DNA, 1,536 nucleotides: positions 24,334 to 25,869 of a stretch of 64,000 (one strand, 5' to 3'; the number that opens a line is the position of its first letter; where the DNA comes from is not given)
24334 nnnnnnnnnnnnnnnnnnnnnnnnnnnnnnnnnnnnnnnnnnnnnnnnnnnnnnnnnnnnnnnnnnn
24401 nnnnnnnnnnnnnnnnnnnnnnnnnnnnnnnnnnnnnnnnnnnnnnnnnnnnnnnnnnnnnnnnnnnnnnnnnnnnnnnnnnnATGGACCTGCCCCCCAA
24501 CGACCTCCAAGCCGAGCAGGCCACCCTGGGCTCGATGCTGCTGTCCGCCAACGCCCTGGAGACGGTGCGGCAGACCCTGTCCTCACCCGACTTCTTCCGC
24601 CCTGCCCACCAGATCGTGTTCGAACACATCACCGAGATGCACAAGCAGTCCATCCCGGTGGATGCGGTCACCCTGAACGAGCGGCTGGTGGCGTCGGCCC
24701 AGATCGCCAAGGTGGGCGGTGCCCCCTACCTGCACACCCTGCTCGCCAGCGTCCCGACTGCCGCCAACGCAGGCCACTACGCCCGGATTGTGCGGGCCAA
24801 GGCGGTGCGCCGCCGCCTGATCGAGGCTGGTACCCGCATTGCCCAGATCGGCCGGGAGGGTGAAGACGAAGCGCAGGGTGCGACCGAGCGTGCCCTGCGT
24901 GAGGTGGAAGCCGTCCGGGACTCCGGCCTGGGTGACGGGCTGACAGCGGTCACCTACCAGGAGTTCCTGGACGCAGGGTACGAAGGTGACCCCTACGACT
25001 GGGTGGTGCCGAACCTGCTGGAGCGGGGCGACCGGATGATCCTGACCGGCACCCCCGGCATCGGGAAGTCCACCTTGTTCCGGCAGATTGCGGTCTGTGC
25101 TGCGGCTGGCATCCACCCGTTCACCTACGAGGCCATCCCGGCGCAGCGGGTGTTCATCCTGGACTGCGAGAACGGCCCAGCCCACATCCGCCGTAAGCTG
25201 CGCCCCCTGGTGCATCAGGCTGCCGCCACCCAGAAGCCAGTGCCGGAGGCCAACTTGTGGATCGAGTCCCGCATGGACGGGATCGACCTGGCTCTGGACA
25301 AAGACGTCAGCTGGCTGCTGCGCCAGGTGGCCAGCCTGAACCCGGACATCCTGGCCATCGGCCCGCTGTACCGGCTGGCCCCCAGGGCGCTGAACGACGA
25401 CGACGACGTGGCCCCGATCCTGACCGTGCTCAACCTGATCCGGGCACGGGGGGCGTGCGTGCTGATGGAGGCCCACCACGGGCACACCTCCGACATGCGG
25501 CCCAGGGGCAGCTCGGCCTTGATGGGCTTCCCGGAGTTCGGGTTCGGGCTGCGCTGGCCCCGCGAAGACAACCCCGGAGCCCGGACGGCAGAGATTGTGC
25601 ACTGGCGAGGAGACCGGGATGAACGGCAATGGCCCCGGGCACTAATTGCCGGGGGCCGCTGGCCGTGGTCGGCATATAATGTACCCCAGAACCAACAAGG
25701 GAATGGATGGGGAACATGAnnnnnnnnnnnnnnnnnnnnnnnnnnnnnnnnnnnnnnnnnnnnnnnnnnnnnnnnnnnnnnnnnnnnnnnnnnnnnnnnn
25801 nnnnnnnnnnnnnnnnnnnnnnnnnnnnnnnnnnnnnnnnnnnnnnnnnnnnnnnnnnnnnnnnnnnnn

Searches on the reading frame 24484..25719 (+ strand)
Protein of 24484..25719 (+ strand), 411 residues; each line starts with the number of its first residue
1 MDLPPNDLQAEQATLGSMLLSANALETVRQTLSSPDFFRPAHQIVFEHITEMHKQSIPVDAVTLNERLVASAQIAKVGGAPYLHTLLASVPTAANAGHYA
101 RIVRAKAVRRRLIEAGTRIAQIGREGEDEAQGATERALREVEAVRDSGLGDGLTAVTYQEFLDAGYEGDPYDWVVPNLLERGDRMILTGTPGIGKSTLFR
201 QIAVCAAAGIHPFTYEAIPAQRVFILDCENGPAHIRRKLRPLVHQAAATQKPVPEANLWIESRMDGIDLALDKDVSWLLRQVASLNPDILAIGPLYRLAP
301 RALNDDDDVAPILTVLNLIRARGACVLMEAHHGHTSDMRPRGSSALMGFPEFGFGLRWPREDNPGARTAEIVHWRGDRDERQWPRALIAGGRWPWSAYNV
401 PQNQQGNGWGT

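Call 8: search_protein_families(library=pfam, proteins=[window:24484-25719:+], max_evalue=0.01)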
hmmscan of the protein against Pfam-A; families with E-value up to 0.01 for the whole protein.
window:24484-25719:+ (411 aa): 4 families
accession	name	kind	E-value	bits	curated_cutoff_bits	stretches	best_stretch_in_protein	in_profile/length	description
PF00772.26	DnaB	-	8.5e-30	103.3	23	1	4-104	2-102/103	DnaB-like helicase N terminal domain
PF13481.12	AAA_25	-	5.1e-22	78.9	27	1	167-336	18-194/195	AAA domain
PF05729.18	NACHT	-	0.00026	21.3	26.7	1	184-234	2-48/167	NACHT domain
PF20720.3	nSTAND3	-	0.0034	17.5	27.2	1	179-208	14-43/155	Novel STAND NTPase 3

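Call 9: search_protein_families(library=phrogs, proteins=[window:24484-25719:+], max_evalue=0.001)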
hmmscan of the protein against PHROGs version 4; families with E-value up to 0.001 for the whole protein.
window:24484-25719:+ (411 aa): 9 families
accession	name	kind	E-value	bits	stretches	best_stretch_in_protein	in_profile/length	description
phrog_19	-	DNA, RNA and nucleotide metabolism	4.2e-32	112.8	1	3-231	156-392/621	DnaB-like replicative helicase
phrog_3123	-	unknown function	3.4e-15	56.6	1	146-363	304-543/583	-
phrog_906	-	DNA, RNA and nucleotide metabolism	2.7e-10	40.6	1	158-348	507-688/872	DNA polymerase/primase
phrog_20000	-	unknown function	1.1e-08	36.1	1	5-83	26-104/132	-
phrog_2597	-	DNA, RNA and nucleotide metabolism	1.8e-08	34.4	1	175-332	360-513/747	DNA primase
phrog_239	-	DNA, RNA and nucleotide metabolism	4.6e-06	26.9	1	169-363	346-560/801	DNA primase/helicase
phrog_13004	-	unknown function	9e-06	25.7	1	168-305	119-254/363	-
phrog_25693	-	unknown function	2.7e-05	24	1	169-333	37-209/405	-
phrog_1284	-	unknown function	0.00049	20.6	1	172-242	25-94/306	-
